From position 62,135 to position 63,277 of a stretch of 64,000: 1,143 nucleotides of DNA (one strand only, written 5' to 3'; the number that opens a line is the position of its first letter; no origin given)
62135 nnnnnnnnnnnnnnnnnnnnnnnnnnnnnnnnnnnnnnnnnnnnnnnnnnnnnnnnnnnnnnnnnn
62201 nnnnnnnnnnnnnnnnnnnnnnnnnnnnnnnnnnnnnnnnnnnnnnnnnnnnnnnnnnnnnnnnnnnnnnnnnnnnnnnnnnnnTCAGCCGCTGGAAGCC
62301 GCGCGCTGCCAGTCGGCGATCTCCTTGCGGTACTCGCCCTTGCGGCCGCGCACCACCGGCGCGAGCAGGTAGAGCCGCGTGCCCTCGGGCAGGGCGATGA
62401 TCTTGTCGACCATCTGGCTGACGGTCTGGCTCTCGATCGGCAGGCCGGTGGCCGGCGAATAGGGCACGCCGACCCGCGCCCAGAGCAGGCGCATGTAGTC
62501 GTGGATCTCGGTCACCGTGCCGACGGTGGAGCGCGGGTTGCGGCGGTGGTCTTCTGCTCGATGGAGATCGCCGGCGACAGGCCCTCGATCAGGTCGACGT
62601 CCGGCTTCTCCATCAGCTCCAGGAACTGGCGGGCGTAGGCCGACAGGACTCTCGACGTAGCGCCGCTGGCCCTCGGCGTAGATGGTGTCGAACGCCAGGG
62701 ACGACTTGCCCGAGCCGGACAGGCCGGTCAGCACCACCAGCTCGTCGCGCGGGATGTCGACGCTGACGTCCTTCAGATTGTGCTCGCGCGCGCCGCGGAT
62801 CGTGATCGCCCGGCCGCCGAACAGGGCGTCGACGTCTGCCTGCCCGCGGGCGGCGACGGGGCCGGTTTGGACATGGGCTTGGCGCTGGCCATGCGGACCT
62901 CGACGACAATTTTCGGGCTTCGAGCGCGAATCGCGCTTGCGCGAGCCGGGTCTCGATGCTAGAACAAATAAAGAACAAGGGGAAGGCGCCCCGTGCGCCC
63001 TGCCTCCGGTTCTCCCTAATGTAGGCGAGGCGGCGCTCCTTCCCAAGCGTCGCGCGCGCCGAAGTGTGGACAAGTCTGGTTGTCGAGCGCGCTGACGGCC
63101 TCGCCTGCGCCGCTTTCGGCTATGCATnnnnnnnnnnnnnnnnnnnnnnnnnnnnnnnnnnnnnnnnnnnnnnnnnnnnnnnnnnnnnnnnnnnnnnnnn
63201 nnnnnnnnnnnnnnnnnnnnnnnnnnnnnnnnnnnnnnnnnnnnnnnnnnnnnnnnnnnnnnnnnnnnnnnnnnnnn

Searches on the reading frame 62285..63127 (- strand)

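Call 47: search_protein_families(library=pfam, proteins=[window:62285-63127:-], max_evalue=0.0001)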
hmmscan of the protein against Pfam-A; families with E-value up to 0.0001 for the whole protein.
window:62285-63127:- (280 aa): 1 family
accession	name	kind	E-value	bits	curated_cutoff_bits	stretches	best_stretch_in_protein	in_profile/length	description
PF17760.6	UvrA_inter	-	1.6e-11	44.5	23.3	1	234-275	1-42/109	UvrA interaction domain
